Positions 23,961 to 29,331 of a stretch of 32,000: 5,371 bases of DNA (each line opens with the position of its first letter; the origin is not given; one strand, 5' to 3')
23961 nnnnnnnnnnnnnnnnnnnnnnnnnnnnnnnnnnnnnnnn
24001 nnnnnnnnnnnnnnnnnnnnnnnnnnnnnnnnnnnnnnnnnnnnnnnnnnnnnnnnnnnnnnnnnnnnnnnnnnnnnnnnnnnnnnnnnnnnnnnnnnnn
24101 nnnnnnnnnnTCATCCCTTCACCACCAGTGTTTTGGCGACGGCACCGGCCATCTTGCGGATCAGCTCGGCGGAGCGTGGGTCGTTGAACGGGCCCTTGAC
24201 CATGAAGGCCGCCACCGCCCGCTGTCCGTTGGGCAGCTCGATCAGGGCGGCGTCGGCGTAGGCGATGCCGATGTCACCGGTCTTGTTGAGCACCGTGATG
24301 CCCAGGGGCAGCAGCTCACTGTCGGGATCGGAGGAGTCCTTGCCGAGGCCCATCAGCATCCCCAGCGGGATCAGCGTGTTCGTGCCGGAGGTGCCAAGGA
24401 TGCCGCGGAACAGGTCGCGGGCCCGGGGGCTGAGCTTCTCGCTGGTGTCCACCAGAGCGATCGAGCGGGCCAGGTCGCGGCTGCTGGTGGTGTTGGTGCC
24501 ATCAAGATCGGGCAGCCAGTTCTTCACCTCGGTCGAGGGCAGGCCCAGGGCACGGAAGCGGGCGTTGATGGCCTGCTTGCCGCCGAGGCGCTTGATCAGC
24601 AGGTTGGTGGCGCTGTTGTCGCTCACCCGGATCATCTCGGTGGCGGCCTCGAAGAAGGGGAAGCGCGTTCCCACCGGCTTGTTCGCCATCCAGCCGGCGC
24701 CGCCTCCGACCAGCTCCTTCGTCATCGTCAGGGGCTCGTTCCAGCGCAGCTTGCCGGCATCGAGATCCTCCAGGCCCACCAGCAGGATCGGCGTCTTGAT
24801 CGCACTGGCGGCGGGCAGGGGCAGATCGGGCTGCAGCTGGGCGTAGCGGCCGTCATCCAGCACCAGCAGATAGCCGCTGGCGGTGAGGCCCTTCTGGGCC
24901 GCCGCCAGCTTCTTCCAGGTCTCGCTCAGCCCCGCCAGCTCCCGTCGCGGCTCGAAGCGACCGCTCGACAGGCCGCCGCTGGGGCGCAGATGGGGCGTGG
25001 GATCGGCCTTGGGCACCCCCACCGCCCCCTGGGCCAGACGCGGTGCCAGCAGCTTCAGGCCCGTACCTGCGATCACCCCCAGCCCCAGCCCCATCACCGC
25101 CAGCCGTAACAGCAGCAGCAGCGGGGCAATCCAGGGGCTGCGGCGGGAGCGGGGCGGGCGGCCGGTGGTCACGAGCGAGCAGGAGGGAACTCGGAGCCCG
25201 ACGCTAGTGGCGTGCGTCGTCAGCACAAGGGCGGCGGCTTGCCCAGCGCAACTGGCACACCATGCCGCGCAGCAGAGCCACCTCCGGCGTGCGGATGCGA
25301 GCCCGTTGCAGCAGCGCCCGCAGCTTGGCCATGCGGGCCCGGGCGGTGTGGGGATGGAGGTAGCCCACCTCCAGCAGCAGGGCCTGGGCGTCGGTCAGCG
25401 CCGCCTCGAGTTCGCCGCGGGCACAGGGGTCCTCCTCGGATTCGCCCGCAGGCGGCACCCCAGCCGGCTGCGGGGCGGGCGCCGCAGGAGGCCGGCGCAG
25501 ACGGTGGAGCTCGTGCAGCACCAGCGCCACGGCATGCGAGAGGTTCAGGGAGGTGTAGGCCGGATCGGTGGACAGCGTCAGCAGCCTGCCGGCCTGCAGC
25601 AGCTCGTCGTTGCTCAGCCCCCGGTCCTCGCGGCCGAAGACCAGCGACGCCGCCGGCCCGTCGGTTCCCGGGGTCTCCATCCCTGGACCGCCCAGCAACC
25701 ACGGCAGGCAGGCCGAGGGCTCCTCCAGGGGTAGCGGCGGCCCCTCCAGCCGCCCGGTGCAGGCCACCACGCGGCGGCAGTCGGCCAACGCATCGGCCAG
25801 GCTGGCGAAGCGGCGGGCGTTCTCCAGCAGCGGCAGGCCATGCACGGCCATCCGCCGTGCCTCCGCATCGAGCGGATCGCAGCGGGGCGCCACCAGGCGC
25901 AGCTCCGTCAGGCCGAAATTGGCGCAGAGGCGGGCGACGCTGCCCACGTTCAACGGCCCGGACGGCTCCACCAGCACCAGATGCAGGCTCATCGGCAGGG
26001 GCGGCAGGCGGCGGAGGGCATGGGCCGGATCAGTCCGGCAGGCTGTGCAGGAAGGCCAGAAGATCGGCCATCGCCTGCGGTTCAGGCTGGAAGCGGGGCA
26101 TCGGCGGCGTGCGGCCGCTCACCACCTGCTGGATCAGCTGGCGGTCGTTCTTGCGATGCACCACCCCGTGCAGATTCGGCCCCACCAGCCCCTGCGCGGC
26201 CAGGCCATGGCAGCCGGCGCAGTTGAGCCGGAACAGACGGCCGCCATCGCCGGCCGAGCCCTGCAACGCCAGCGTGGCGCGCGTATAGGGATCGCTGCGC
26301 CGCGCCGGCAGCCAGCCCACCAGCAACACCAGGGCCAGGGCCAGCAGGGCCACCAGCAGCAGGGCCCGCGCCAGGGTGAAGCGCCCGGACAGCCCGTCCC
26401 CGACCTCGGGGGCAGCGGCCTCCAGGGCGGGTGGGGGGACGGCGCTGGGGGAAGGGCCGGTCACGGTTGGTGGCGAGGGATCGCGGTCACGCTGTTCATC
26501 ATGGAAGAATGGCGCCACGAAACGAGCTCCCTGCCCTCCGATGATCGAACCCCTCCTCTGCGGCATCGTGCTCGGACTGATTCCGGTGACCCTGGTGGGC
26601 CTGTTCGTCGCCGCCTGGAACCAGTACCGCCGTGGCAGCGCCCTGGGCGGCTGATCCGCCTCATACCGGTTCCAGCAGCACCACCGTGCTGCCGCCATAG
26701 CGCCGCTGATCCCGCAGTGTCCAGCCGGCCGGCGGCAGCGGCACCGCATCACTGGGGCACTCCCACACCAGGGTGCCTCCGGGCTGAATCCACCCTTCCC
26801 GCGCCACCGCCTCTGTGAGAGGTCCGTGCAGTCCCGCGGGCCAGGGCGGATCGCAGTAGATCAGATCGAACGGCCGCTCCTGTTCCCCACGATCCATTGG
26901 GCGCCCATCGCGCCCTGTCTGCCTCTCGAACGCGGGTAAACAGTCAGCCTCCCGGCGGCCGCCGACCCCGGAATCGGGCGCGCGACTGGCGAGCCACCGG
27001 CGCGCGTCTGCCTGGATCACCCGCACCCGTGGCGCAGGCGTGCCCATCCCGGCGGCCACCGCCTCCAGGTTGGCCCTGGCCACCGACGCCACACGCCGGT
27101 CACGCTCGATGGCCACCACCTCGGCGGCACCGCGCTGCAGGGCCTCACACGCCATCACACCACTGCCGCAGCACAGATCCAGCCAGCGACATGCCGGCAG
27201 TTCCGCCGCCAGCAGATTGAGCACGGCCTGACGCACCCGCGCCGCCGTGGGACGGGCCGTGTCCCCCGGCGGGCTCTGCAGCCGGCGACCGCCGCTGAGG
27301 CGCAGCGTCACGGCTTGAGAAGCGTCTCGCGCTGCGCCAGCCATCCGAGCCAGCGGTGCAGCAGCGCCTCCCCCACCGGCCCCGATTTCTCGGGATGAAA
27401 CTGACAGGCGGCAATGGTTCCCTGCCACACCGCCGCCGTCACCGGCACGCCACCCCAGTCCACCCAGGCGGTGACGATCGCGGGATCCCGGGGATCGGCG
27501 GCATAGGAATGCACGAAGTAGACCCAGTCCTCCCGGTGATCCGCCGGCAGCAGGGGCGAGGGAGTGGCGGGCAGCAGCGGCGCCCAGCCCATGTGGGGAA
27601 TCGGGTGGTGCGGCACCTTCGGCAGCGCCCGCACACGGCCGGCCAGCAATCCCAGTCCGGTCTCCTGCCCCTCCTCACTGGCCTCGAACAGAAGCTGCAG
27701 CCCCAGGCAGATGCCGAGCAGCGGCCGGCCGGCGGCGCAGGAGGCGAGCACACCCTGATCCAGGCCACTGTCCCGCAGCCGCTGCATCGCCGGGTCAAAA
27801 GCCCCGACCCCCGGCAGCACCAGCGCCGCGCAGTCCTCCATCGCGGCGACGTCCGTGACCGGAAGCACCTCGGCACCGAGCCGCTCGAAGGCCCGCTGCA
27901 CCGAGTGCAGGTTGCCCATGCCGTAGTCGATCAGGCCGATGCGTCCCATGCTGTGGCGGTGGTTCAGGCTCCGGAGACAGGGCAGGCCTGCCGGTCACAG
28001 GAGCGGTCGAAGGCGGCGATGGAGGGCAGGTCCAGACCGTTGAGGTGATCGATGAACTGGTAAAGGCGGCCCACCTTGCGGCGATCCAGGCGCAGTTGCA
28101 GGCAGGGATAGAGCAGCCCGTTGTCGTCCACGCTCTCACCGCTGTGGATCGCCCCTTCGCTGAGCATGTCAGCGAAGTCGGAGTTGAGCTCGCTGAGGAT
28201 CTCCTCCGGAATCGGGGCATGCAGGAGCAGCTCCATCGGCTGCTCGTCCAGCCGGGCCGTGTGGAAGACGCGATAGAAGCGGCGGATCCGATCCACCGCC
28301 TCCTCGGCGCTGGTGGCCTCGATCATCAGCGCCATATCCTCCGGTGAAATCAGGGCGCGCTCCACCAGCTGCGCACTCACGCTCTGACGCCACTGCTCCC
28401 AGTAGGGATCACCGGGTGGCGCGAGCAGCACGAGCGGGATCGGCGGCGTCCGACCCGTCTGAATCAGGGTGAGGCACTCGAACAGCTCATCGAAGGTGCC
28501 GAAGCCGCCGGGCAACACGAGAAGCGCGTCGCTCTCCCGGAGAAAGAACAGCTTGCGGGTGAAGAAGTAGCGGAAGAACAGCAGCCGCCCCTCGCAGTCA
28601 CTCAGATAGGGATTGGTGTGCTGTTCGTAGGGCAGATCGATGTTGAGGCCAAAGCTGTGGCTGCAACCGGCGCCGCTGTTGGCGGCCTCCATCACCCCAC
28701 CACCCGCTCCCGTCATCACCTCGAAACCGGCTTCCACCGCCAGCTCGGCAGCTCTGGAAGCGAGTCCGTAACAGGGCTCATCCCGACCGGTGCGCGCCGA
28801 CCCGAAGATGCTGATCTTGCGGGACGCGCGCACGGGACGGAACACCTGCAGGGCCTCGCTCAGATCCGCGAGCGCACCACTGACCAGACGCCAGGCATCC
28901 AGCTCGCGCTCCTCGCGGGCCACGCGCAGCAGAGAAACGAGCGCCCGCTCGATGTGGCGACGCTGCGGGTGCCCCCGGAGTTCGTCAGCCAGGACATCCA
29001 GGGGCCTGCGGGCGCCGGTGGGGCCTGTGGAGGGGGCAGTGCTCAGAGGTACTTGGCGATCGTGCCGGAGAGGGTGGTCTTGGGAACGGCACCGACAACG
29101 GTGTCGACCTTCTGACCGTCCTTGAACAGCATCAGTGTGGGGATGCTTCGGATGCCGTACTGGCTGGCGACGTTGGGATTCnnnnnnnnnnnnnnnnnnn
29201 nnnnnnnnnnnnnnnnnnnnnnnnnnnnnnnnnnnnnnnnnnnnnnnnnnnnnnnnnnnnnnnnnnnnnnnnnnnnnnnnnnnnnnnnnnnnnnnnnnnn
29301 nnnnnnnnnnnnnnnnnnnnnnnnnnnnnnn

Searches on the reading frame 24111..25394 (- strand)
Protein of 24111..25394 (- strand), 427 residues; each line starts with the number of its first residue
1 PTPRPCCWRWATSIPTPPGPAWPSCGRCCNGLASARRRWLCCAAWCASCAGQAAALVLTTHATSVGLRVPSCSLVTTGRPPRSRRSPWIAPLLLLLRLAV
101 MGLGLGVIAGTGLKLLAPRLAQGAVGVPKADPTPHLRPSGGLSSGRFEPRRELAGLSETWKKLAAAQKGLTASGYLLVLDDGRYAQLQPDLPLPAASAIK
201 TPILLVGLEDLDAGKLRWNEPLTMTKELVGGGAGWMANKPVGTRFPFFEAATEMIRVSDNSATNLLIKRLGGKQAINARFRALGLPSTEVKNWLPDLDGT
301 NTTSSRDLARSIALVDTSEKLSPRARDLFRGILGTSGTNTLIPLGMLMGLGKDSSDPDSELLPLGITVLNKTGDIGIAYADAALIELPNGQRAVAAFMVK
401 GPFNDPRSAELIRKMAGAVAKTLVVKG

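Call 12: search_protein_families(library=pfam, proteins=[window:24111-25394:-], max_evalue=0.001)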
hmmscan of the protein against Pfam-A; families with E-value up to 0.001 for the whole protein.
window:24111-25394:- (427 aa): 1 family
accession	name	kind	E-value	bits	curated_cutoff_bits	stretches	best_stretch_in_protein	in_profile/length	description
PF13354.11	Beta-lactamase2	-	3.1e-48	164.4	22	1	175-398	3-213/214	Beta-lactamase enzyme family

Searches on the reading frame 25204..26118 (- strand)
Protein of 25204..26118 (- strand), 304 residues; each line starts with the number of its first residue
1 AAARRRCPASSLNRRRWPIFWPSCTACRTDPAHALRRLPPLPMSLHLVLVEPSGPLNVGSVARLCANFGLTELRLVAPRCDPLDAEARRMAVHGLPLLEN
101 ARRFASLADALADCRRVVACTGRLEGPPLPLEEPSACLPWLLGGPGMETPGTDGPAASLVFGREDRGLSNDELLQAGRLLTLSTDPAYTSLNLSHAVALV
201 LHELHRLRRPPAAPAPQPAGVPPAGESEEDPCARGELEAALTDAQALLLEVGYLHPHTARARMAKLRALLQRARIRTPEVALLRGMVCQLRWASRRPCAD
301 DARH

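Call 12: search_protein_families(library=pfam, proteins=[window:25204-26118:-], max_evalue=0.001)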
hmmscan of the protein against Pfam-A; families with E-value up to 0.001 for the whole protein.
window:25204-26118:- (304 aa): 1 family
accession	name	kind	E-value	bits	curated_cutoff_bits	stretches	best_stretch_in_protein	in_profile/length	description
PF00588.24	SpoU_methylase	-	2.9e-26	92.7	29.7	1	45-202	2-142/142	SpoU rRNA Methylase family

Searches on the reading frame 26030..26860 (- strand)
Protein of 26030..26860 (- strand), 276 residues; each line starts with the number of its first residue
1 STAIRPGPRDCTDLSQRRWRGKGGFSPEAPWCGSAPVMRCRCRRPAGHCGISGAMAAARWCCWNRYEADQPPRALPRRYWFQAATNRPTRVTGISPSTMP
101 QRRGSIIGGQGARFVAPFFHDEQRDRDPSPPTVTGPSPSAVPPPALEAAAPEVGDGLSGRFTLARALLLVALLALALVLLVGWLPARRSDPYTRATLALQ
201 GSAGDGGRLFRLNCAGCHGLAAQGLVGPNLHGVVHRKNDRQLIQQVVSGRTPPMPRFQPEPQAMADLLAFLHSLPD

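Call 13: search_protein_families(library=pfam, proteins=[window:26030-26860:-], max_evalue=0.001)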
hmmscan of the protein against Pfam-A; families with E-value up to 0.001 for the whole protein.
window:26030-26860:- (276 aa): 2 families
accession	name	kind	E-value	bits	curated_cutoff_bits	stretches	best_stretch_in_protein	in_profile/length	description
PF13442.11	Cytochrome_CBB3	-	2.7e-08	34.4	27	1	203-271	3-68/68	Cytochrome C oxidase, cbb3-type, subunit III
PF00034.26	Cytochrom_C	-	6.5e-07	31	21.3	1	205-274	3-89/90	Cytochrome c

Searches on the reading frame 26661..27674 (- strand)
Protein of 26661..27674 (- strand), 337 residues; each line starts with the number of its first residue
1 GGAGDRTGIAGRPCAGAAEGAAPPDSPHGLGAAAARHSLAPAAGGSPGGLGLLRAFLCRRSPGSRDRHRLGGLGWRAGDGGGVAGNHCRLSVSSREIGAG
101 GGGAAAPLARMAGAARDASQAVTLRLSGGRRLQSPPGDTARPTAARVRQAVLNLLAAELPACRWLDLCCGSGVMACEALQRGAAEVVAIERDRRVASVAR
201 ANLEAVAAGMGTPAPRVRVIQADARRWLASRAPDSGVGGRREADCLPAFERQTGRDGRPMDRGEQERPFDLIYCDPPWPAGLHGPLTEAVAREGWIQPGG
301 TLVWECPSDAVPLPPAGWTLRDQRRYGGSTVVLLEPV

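Call 13: search_protein_families(library=pfam, proteins=[window:26661-27674:-], max_evalue=0.001)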
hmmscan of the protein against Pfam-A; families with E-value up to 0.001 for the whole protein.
window:26661-27674:- (337 aa): 6 families
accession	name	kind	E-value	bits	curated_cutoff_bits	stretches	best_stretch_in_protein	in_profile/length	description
PF03602.21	Cons_hypoth95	-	5.1e-35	121.2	24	2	128-220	9-96/182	Conserved hypothetical protein 95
PF13649.12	Methyltransf_25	-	3.5e-06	28.1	27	1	165-227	2-58/97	Methyltransferase domain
PF05175.20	MTS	-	0.00012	22.2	23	0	155-207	23-79/170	Methyltransferase small domain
PF06325.19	PrmA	-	0.0002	21.4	22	1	160-204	161-205/296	Ribosomal protein L11 methyltransferase (PrmA)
PF13489.12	Methyltransf_23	-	0.00051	20.2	27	1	145-225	7-61/164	Methyltransferase domain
PF08241.18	Methyltransf_11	-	0.00089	20.3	21.2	0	165-226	1-53/95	Methyltransferase domain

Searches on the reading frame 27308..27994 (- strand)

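Call 13: search_protein_families(library=pfam, proteins=[window:27308-27994:-], max_evalue=0.001)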
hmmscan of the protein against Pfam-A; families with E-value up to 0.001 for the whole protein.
window:27308-27994:- (228 aa): 3 families
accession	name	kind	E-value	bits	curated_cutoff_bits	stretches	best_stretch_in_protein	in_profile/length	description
PF00117.34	GATase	-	1.4e-17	64.4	22.8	1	21-205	2-175/190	Glutamine amidotransferase class-I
PF07685.20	GATase_3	-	9.1e-07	29.1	27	1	43-120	29-114/196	CobB/CobQ-like glutamine amidotransferase domain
PF01174.25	SNO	-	1.7e-06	28.5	27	1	27-121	6-100/188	SNO glutamine amidotransferase family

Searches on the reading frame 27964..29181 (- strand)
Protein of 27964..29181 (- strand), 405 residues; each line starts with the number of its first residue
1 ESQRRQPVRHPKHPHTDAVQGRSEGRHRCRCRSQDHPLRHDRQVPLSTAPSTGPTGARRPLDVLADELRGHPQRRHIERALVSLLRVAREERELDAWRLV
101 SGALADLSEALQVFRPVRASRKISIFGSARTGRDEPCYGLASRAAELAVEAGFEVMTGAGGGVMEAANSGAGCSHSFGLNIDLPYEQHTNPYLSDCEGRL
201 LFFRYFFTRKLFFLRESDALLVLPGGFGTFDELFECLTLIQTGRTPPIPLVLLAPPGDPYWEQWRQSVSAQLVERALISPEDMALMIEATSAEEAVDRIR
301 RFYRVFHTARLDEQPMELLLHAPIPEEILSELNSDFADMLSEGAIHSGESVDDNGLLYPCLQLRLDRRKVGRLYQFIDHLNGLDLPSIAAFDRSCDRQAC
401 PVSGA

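Call 13: search_protein_families(library=pfam, proteins=[window:27964-29181:-], max_evalue=0.001)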
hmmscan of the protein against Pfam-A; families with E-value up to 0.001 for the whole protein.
window:27964-29181:- (405 aa): 2 families
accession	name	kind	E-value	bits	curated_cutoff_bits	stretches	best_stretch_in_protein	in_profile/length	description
PF03641.19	Lysine_decarbox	-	3.7e-25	89.1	27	1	164-298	1-130/131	Possible lysine decarboxylase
PF18306.6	LDcluster4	-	1e-06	28.9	26.3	1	121-234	2-111/151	SLOG cluster4 family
